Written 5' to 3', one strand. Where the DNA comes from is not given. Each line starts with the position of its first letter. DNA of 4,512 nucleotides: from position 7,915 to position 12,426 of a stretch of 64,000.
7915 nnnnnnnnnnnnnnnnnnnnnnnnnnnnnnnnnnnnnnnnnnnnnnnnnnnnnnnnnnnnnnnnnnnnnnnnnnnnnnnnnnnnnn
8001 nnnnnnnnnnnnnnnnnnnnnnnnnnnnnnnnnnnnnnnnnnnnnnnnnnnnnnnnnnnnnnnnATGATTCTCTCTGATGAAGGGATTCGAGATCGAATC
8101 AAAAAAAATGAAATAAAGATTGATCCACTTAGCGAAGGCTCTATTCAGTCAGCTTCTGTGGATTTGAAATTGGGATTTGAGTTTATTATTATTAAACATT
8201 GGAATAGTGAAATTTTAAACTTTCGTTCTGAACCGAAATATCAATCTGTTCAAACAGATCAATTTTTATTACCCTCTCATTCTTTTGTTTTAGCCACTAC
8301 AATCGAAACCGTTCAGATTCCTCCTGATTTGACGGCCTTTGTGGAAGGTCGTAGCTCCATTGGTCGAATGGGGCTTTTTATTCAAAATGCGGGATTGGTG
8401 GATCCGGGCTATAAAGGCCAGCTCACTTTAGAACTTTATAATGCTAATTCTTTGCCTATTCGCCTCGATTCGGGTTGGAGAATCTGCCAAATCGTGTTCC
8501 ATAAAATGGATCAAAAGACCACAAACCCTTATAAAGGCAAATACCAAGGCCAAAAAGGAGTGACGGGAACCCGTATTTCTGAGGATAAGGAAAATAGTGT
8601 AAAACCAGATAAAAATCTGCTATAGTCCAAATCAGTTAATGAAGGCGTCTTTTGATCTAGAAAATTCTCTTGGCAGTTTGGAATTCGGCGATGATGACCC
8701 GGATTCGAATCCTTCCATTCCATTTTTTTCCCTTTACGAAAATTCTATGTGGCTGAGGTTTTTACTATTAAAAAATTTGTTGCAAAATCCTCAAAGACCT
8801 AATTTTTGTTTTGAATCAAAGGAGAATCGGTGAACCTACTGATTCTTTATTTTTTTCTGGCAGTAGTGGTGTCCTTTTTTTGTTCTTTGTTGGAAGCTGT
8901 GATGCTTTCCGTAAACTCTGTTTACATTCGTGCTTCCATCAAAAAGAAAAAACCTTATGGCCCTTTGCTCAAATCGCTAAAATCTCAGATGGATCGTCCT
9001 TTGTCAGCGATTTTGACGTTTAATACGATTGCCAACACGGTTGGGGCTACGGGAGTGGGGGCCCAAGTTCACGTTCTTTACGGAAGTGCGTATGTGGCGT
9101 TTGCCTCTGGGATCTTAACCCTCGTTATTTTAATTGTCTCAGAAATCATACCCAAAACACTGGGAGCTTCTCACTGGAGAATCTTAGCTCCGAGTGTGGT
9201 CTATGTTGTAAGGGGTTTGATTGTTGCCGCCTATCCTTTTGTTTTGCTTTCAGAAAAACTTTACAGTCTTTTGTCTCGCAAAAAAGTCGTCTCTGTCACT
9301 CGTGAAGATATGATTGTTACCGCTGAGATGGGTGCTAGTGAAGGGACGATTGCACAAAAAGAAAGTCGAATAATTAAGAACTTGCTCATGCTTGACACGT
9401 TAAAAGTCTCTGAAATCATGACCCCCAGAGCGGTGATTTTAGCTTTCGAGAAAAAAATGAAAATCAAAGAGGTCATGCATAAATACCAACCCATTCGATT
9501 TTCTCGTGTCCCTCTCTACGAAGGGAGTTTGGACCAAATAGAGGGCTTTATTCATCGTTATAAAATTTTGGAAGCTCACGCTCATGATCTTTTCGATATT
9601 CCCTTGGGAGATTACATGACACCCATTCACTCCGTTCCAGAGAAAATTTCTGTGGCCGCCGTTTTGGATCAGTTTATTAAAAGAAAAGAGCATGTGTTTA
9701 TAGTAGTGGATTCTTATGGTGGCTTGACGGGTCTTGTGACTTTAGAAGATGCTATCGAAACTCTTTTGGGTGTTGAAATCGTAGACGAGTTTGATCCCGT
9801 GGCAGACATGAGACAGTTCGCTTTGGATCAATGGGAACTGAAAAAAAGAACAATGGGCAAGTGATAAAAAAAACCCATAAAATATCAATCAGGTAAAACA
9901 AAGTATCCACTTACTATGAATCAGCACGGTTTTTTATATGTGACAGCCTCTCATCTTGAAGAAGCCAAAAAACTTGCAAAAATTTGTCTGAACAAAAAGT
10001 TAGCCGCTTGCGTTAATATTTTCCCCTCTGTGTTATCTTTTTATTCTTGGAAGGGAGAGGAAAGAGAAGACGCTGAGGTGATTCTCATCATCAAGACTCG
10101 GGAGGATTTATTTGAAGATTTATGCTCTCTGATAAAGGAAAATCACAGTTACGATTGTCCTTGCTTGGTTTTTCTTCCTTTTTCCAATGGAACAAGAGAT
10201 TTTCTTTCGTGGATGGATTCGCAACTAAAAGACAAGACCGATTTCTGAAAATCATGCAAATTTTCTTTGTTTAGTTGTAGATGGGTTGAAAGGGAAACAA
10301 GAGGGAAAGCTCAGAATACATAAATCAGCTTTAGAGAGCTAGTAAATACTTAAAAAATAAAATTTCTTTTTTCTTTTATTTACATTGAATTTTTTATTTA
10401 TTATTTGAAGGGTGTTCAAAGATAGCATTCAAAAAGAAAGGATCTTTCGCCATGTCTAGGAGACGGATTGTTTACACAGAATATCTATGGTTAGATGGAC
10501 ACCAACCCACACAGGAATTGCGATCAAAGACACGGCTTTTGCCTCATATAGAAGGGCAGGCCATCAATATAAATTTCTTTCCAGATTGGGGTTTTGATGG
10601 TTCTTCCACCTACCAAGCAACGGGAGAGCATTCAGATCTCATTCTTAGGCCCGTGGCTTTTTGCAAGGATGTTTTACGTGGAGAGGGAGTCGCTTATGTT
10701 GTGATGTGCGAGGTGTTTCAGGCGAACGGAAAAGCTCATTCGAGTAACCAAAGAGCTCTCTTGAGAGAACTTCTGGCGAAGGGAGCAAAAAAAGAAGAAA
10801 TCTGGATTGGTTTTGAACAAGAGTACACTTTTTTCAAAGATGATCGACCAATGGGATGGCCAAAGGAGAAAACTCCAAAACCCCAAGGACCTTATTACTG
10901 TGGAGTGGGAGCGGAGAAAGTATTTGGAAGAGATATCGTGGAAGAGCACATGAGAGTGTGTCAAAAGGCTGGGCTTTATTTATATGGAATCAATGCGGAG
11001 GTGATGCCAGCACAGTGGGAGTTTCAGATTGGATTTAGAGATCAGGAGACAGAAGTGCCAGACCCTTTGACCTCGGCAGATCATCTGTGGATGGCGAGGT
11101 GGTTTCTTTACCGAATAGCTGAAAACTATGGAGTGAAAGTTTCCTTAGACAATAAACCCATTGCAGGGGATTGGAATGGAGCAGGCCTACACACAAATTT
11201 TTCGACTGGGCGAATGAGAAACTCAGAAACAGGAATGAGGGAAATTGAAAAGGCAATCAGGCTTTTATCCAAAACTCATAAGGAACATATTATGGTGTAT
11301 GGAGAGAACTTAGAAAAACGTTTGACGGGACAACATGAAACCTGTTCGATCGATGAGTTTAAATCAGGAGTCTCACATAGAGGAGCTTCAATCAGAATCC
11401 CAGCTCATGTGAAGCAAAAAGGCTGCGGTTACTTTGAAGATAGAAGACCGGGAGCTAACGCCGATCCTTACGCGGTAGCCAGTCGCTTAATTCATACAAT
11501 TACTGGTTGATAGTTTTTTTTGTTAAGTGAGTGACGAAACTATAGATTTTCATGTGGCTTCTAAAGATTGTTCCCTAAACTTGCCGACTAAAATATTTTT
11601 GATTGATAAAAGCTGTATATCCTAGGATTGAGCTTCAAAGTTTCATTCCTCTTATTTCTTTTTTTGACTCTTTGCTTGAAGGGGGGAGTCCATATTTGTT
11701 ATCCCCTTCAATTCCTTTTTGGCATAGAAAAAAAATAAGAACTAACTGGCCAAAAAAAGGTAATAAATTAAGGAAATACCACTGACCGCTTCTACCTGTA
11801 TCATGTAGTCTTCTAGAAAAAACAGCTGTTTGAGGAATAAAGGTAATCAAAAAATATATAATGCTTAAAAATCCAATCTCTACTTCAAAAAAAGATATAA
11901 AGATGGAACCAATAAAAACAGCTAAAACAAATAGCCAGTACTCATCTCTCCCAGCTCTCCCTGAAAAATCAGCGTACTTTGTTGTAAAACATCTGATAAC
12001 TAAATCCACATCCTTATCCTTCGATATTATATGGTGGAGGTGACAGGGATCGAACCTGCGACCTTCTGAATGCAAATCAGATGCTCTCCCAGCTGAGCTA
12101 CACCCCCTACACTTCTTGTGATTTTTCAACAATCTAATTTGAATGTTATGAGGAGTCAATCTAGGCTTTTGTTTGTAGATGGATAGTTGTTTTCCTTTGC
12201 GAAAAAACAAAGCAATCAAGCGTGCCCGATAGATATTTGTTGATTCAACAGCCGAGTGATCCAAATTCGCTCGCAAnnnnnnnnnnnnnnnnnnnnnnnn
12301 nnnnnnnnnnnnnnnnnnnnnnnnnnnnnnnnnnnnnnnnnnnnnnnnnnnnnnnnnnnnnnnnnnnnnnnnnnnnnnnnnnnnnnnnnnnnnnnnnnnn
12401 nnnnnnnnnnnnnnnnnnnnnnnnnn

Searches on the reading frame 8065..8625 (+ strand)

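Call 53: search_protein_families(library=pfam, proteins=[window:8065-8625:+], max_evalue=0.001)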
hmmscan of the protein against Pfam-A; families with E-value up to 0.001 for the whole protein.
window:8065-8625:+ (186 aa): 4 families
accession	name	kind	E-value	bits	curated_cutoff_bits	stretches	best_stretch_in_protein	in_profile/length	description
PF22769.1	DCD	-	2.4e-44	151.5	27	1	2-148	1-153/153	dCTP deaminase-like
PF00692.24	dUTPase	-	1e-12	48.4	22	1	67-165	24-121/129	dUTPase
PF06559.16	DCD_N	-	1.2e-09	38.7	21.4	1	2-147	4-162/164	2'-deoxycytidine 5'-triphosphate deaminase (DCD) N-terminal domain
PF22569.1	DCD_C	-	0.00042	20.1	22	1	64-163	75-184/192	2'-deoxycytidine 5'-triphosphate deaminase (DCD), C-terminal domain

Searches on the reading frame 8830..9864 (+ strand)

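Call 25: search_protein_families(library=pfam, proteins=[window:8830-9864:+], max_evalue=0.001)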
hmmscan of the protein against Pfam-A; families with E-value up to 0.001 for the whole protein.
window:8830-9864:+ (344 aa): 2 families
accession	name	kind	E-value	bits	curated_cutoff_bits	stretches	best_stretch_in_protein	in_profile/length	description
PF01595.25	CNNM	-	4.4e-26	92.1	28.4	1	8-178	3-181/181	Cyclin M transmembrane N-terminal domain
PF00571.33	CBS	-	1.1e-11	45.4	24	1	260-313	2-56/57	CBS domain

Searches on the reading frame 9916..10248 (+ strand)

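Call 53: search_protein_families(library=pfam, proteins=[window:9916-10248:+], max_evalue=0.001)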
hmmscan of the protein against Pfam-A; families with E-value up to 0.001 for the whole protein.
window:9916-10248:+ (110 aa): 1 family
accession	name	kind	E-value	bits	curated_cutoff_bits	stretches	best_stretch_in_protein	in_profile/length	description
PF03091.20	CutA1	-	1.3e-32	111.9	22.4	1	7-102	3-98/99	CutA1 divalent ion tolerance protein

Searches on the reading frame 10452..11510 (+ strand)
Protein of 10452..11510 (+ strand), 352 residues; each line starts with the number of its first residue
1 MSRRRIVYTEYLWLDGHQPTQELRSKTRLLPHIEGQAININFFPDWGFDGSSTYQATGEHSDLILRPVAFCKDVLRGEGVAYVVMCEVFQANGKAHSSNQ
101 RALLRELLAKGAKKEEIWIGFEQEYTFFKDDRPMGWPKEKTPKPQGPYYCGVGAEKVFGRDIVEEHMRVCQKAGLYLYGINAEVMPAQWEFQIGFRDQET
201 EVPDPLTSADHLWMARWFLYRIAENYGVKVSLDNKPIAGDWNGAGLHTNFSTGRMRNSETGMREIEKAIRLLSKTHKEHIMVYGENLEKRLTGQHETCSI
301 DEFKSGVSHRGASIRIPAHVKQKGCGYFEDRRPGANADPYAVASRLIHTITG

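Call 25: search_protein_families(library=pfam, proteins=[window:10452-11510:+], max_evalue=0.001)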
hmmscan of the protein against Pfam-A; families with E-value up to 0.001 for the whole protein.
window:10452-11510:+ (352 aa): 2 families
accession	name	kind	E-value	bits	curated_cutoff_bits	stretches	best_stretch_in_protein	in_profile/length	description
PF00120.29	Gln-synt_C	-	9e-15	55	24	1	101-346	5-256/344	Glutamine synthetase, catalytic domain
PF03951.24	Gln-synt_N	-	1.9e-10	40.6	33.4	1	8-90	4-81/82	Glutamine synthetase, beta-Grasp domain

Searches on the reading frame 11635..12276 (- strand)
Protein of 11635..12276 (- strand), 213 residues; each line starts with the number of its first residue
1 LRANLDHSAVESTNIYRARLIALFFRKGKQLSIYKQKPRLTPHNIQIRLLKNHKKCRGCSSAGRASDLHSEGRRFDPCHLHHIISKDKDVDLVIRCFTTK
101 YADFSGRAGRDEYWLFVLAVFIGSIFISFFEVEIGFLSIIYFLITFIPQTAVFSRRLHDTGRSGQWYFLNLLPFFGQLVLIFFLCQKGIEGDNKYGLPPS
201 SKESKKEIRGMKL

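Call 53: search_protein_families(library=pfam, proteins=[window:11635-12276:-], max_evalue=0.001)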
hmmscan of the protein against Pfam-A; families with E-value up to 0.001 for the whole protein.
window:11635-12276:- (213 aa): 1 family
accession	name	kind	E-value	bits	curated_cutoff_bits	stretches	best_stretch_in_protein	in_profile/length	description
PF05656.20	DUF805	-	8.1e-27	94.3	25.7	1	101-196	1-110/111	Protein of unknown function (DUF805)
